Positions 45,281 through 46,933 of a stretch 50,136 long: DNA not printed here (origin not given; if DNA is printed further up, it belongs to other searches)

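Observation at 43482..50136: Tad pilus operon carries a wHTH-AAA+ ATPase and a secreted tandem-VWA protein where tadE/F/G normally sit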

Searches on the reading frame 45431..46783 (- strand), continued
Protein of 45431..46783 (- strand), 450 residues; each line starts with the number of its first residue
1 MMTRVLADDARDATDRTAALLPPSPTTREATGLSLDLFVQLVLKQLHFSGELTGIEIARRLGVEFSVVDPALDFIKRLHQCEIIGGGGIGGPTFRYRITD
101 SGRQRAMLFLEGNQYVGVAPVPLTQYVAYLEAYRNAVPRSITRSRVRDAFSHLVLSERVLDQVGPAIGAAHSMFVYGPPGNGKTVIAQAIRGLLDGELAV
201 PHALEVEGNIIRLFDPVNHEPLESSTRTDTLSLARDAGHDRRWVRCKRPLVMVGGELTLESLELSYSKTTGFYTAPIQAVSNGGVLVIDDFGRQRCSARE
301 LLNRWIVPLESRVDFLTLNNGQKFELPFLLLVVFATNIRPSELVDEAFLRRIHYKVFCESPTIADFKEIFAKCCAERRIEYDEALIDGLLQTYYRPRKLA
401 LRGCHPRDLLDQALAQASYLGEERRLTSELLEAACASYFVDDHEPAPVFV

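Call 48: find_homologous_proteins(query=A4)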
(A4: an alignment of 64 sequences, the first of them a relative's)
Query A4 (64 sequences) (456 aa, profile of the alignment): 8000 proteins with E <= 0.001 among 8000 candidates; the best 120 are listed.
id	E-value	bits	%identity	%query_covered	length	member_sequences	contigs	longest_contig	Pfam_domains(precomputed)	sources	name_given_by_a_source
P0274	9.0e-177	606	-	-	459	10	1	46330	PF00004.36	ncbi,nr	ncbi:MAG: AAA family ATPase [Anaerolineae bacterium]|nr:AAA family ATPase [Anaerolineae bacterium]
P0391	9.3e-177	606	-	-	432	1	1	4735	-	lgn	-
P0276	3.9e-176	604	-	-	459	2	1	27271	-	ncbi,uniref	ncbi:ATP-binding protein [Thermoflexus sp.]|uniref:ATP-binding protein n=1 Tax=Thermoflexus sp. TaxI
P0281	1.4e-175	602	-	-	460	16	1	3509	-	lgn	-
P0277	2.7e-175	601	-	-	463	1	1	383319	-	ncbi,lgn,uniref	ncbi:ATP-binding protein [Thermoflexus sp.]|uniref:ATP-binding protein n=1 Tax=Thermoflexus sp. TaxI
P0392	2.8e-175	601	-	-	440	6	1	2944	-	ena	-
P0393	4.3e-175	601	-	-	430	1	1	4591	-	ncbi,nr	ncbi:MAG: ATP-binding protein [Anaerolineae bacterium]|nr:ATP-binding protein [Anaerolineae bacteriu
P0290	5.1e-175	600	-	-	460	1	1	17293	PF00004.36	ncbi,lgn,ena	-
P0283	6.4e-175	600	-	-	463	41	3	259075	-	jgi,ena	jgi:DNA-binding MarR family transcriptional regulator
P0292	7.0e-175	600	-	-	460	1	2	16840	PF00004.36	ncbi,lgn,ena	-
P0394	8.6e-175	600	-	-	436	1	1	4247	-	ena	-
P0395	1.2e-174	599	-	-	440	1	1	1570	-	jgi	jgi:DNA-binding PadR family transcriptional regulator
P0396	2.3e-174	598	-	-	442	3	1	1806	-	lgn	-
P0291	2.5e-174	598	-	-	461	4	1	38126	PF00004.36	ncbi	-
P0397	7.7e-174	597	-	-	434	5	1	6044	-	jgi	jgi:predicted ATPase with chaperone activity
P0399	2.6e-173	595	-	-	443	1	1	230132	-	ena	-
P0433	2.5e-171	588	-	-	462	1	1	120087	-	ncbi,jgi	jgi:hypothetical protein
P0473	1.2e-170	586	-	-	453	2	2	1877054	-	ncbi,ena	-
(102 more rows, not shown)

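Call 49: find_encoding_contigs(protein=P0473, flank=8000, max_places=1)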
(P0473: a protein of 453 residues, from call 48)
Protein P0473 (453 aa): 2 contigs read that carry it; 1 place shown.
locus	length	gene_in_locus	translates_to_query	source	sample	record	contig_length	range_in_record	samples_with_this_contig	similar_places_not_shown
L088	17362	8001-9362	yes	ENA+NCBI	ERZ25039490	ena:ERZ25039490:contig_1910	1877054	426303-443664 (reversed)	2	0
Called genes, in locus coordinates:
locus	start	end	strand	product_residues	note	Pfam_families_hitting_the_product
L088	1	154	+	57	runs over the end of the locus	PF04964:Flp_Fap (weak)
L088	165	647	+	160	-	PF01478:Peptidase_A24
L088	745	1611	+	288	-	PF08666:SAF, PF13144:ChapFlgA (faint), PF16976:RcpC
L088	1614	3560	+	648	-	-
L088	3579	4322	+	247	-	-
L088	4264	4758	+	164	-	-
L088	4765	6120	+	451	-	PF00437:T2SSE, PF27713:UCP018868 (weak)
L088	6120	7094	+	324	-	PF00482:T2SSF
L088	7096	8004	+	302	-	PF00482:T2SSF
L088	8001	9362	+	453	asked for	-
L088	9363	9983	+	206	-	PF04191:PEMT (weak)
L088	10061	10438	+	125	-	PF02643:DUF192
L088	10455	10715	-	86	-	PF01713:Smr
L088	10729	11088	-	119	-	PF14489:QueF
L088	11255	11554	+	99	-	PF00216:Bac_DNA_binding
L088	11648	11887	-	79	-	-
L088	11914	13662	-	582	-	PF02743:dCache_1, PF00672:HAMP, PF02518:HATPase_c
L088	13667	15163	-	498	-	PF00496:SBP_bac_5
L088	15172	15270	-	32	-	-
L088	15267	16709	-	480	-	PF04055:Radical_SAM, PF13353:Fer4_12 (weak)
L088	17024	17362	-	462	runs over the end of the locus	PF00072:Response_reg, PF00158:Sigma54_activat, PF01078:Mg_chelatase (faint), PF14532:Sigma54_activ_2, PF07728:AAA_5 (weak), PF25601:AAA_lid_14, PF02954:HTH_8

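Call 50: find_encoding_contigs(protein=P0399, flank=8000, max_places=1)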
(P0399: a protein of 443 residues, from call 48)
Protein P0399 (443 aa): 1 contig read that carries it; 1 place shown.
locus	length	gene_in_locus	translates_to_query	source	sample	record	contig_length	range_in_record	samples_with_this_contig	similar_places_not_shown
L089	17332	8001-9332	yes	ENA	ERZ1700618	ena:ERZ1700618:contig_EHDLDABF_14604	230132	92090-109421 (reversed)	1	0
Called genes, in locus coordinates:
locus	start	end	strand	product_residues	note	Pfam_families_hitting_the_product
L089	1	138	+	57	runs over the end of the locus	PF04964:Flp_Fap (weak)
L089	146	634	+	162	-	PF01478:Peptidase_A24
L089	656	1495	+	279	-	PF08666:SAF, PF16976:RcpC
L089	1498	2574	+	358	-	PF13629:T2SS-T3SS_pil_N, PF04972:BON (weak)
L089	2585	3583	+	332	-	PF00263:Secretin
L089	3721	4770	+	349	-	PF06564:CBP_BcsQ (faint), PF13614:AAA_31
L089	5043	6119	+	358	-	PF00437:T2SSE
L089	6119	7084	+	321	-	PF00482:T2SSF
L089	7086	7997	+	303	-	PF00482:T2SSF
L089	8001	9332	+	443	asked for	-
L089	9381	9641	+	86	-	-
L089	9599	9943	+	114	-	PF04140:ICMT (weak), PF04191:PEMT (weak)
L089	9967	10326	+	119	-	PF02643:DUF192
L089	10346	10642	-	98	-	PF01713:Smr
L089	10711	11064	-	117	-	PF01227:GTP_cyclohydroI (weak), PF14489:QueF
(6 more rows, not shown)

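Call 51: find_encoding_contigs(protein=P0433, flank=8000, max_places=1)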
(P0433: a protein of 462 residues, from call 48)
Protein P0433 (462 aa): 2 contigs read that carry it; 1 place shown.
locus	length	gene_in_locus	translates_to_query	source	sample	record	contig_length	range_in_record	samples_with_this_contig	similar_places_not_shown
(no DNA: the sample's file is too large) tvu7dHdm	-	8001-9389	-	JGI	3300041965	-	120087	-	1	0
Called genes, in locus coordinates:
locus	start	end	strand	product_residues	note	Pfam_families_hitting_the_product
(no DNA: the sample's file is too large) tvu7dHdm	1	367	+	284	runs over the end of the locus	PF08666:SAF, PF16976:RcpC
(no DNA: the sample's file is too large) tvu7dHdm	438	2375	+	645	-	PF13629:T2SS-T3SS_pil_N, PF04972:BON (weak), PF00263:Secretin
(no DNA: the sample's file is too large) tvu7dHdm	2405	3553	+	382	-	PF13400:Tad (weak)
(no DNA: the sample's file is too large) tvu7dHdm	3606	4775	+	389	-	PF13614:AAA_31 (weak)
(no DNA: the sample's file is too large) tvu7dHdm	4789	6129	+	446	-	PF00437:T2SSE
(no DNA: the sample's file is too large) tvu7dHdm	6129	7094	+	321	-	PF00482:T2SSF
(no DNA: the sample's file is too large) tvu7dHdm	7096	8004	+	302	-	PF00482:T2SSF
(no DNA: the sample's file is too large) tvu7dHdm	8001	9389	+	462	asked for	-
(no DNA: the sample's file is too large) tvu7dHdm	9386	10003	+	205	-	PF04140:ICMT (weak), PF04191:PEMT (weak)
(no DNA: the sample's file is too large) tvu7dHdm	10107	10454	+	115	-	PF02643:DUF192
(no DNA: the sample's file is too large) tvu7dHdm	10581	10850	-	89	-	PF01713:Smr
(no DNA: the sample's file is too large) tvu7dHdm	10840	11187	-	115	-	PF01227:GTP_cyclohydroI (weak), PF14489:QueF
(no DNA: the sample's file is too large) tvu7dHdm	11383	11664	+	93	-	PF00216:Bac_DNA_binding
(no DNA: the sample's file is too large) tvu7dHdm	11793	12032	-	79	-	-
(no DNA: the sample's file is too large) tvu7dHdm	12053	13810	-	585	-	PF02743:dCache_1, PF17201:Cache_3-Cache_2 (weak), PF13581:HATPase_c_2 (faint), PF00672:HAMP, PF02518:HATPase_c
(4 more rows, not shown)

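Call 57: search_protein_families(library=pfam, proteins=[L057:2317-3426:+, L057:3419-4336:+, L057:4349-5446:+, L057:5431-6222:+, L057:6219-7445:+, L057:7836-8954:+, L057:13447-14070:+, L059:12724-13614:+, L019:11458-12714:+, L019:12799-13602:+], max_evalue=0.001)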
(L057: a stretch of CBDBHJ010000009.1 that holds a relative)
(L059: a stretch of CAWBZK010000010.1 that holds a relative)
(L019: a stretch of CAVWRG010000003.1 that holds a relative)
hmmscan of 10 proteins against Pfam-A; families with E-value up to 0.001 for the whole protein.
L057:2317-3426:+ (369 aa): 0 families

L057:3419-4336:+ (305 aa): 2 families
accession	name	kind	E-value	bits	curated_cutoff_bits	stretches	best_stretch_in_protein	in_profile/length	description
PF00753.33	Lactamase_B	-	2.8e-16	60.5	22.7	1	47-235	3-196/196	Metallo-beta-lactamase superfamily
PF12706.13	Lactamase_B_2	-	3.4e-05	24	27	1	81-140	23-89/200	Beta-lactamase superfamily domain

L057:4349-5446:+ (365 aa): 2 families
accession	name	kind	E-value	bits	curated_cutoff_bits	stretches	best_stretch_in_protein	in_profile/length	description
PF13795.12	HupE_UreJ_2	-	2.9e-46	157.4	24.5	1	183-329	1-154/156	HupE / UreJ protein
PF04955.18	HupE_UreJ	-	9.3e-09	35.5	23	1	186-346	24-173/179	HupE / UreJ protein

L057:5431-6222:+ (263 aa): 2 families
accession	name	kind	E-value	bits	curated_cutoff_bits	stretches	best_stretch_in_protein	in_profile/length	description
PF00702.32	Hydrolase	-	2e-16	61.4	26.4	1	31-224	1-191/191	haloacid dehalogenase-like hydrolase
PF13419.12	HAD_2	-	4.1e-10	40.5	23.8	1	122-230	75-178/178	Haloacid dehalogenase-like hydrolase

L057:6219-7445:+ (408 aa): 0 families

L057:7836-8954:+ (372 aa): 0 families

L057:13447-14070:+ (207 aa): 0 families

L059:12724-13614:+ (296 aa): 0 families

L019:11458-12714:+ (418 aa): 1 family
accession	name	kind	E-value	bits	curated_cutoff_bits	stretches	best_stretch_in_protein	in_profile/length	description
PF03544.19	TonB_C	-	0.00022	22.1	24.6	1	361-410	20-70/79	Gram-negative bacterial TonB protein C-terminal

L019:12799-13602:+ (267 aa): 0 families

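Call 59: find_related_loci(query=A4, collection=metagenome_contigs, flank=8000)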
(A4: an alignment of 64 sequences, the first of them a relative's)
Query A4 (456 aa) in metagenome_contigs; peptide patterns used: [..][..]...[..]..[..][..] (x = any residue, [..] = any of these).
600 stretches matched a pattern (row limit reached: there are more); 600 encode a relative of the query (tblastn E <= 1e-3); the best 80 are kept; 80 distinct loci.
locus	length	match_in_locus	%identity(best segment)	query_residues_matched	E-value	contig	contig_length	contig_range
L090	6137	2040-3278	57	40-454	2e-166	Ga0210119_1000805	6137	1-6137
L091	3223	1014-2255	56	39-454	4e-173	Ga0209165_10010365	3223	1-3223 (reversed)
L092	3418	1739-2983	57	39-455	2e-170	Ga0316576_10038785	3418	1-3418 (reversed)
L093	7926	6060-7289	57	40-451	8e-162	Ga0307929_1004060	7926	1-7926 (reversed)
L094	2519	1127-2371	52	40-448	3e-151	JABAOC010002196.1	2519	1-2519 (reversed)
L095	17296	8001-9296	47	10-452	3e-138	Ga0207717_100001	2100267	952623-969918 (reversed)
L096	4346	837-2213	47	15-448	1e-139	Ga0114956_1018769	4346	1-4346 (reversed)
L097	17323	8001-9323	49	5-446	8e-136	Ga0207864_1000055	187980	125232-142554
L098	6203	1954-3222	49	40-456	2e-134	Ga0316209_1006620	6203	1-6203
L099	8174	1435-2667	48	40-449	5e-134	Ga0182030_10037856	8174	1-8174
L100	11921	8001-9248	49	40-448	6e-134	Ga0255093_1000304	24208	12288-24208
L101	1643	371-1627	51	40-448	9e-145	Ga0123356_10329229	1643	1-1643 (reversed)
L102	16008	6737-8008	48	39-456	3e-133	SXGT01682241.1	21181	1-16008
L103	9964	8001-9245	52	40-448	2e-132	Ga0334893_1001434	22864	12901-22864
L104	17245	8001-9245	48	40-448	4e-132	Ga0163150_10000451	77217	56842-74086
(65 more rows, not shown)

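Call 63: search_protein_families(library=pfam, alignment_id=A5, max_evalue=0.0001)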
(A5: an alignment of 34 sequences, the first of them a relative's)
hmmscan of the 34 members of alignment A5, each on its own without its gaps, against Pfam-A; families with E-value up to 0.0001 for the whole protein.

A. member 1, L091:2356-2916:+ (186 aa): 1 family
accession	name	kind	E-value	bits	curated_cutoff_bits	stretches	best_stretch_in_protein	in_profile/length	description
PF07238.19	PilZ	-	6.1e-10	39.8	22.5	1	5-96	1-88/102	PilZ domain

B. families by the number of members that match (of 34 scanned): 37 families (the first 25 are shown)
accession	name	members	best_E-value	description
PF03009.23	GDPD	4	3.3e-54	Glycerophosphoryl diester phosphodiesterase family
PF13809.12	Tubulin_2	4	6.7e-42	Tubulin like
PF00069.31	Pkinase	4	5.6e-31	Protein kinase domain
PF07714.23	PK_Tyr_Ser-Thr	3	8.2e-20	Protein tyrosine and serine/threonine kinase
PF13653.12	GDPD_2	3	1.6e-10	Glycerophosphoryl diester phosphodiesterase family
PF00266.25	Aminotran_5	1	6.5e-149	Aminotransferase class-V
PF01795.25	Methyltransf_5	1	5.7e-78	MraW methylase family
PF00202.27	Aminotran_3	1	2e-73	Aminotransferase class-III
PF03109.22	ABC1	1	6.5e-69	ABC1 atypical kinase-like domain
PF00152.25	tRNA-synt_2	1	2.5e-67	tRNA synthetases class II (D, K and N)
PF00117.34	GATase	1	1e-56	Glutamine amidotransferase class-I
PF00988.28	CPSase_sm_chain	1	2.4e-56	Carbamoyl-phosphate synthase small chain, CPSase domain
PF02657.20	SufE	1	1.2e-37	Fe-S metabolism associated domain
PF00005.33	ABC_tran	1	3.6e-35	ABC transporter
PF00210.30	Ferritin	1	1.1e-30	Ferritin-like domain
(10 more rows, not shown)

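Call 69: search_protein_families(library=padloc, proteins=[window:45431-46783:-], max_evalue=0.01)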
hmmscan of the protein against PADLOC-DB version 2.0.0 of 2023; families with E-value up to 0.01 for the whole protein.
window:45431-46783:- (450 aa): 5 families
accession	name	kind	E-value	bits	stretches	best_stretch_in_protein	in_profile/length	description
PDLC04232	IetA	-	4.8e-08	30.8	1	169-191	115-137/330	-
PDLC02196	IetA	-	6.6e-08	30.4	1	160-199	114-151/374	-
PDLC02195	IetA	-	2.1e-05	22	1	166-190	133-157/395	-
PDLC04231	IetA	-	0.00016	19.6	0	169-191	116-138/262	-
PDLC00915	TRIP13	-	0.0016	15.9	0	155-190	47-83/302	TRIP13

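Call 71: search_protein_families(library=pfam, proteins=[L084:9383-10084:+, L088:9363-9983:+, L088:10061-10438:+, L088:1614-3560:+, L088:3579-4322:+, L088:4264-4758:+], max_evalue=0.01)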
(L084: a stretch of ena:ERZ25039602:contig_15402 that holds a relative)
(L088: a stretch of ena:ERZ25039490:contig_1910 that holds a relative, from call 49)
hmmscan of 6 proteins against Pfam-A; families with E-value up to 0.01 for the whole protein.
L084:9383-10084:+ (233 aa): 2 families
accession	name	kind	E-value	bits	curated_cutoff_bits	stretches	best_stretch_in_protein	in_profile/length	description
PF04191.18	PEMT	-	0.00011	23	25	1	133-195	25-85/105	Phospholipid methyltransferase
PF04140.19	ICMT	-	0.00011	23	24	1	148-192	31-75/95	Isoprenylcysteine carboxyl methyltransferase (ICMT) family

L088:9363-9983:+ (206 aa): 2 families
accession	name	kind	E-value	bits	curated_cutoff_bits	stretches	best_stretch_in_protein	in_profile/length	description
PF04191.18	PEMT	-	8.6e-07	29.8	25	1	113-183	28-97/105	Phospholipid methyltransferase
PF04140.19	ICMT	-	0.0002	22.1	24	1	126-184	32-93/95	Isoprenylcysteine carboxyl methyltransferase (ICMT) family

L088:10061-10438:+ (125 aa): 1 family
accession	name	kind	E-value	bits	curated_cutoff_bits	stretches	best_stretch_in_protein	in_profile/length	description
PF02643.20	DUF192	-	8e-19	68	27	1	12-106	2-94/96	Uncharacterized ACR, COG1430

L088:1614-3560:+ (648 aa): 3 families
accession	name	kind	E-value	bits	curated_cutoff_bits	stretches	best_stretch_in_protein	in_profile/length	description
PF00263.26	Secretin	-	1.2e-43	149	27.5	1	243-405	1-168/169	Bacterial type II and III secretion system protein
PF13629.12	T2SS-T3SS_pil_N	-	2.7e-16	59.5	23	1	24-92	2-71/72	Pilus formation protein N terminal region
PF04972.22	BON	-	0.00011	22.9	27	1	99-157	5-68/69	BON domain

L088:3579-4322:+ (247 aa): 4 families
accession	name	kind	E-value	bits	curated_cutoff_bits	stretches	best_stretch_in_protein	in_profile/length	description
PF16968.11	TadZ_N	-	7.5e-05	22.9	26.4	1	40-118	44-123/133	Pilus assembly protein TadZ N-terminal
PF00072.30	Response_reg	-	0.0016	19.1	30.2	1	8-111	3-110/111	Response regulator receiver domain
PF02374.21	ArsA_ATPase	-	0.0028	17.4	24.3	1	130-163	2-35/305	Anion-transporting ATPase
PF13614.12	AAA_31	-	0.0077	16.6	27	0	130-168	3-40/177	AAA domain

L088:4264-4758:+ (164 aa): 0 families

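Call 81: search_protein_families(library=pfam, alignment_id=A6, max_evalue=0.01)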
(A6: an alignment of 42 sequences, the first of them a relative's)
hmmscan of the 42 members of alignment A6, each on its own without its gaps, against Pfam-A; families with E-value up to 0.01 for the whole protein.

A. member 1, L003:3303-4172:+ (289 aa): 1 family
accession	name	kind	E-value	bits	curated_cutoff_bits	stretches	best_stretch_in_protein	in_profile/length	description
PF05050.19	Methyltransf_21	-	5.2e-17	62.9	22.7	1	104-260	1-172/173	Methyltransferase FkbM domain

B. families by the number of members that match (of 42 scanned): 29 families (the first 25 are shown)
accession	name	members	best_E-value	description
PF03544.19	TonB_C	8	2.2e-05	Gram-negative bacterial TonB protein C-terminal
PF09594.16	GT87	5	5.7e-24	Glycosyltransferase family 87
PF16811.11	TAtT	3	6.8e-11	TRAP transporter T-component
PF00158.32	Sigma54_activat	2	1.9e-62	Sigma-54 interaction domain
PF14532.12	Sigma54_activ_2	2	4e-22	Sigma-54 interaction domain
PF25601.1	AAA_lid_14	2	2.4e-21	AAA+ ATPase lid domain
PF01078.27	Mg_chelatase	2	6.6e-10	Magnesium chelatase, subunit ChlI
PF14559.12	TPR_19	2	8.1e-08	Tetratricopeptide repeat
PF07728.20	AAA_5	2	2.9e-07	AAA domain (dynein-related subfamily)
PF21033.3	RMD1-3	2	8.6e-07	Regulator of microtubule dynamics protein 1-3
PF00004.35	AAA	2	5.3e-06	ATPase family associated with various cellular activities (AAA)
PF13191.12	AAA_16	2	5.8e-06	AAA ATPase domain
PF00493.29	MCM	2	8.6e-05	MCM P-loop domain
PF13181.12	TPR_8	2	0.00023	Tetratricopeptide repeat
PF07719.23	TPR_2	2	0.00076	Tetratricopeptide repeat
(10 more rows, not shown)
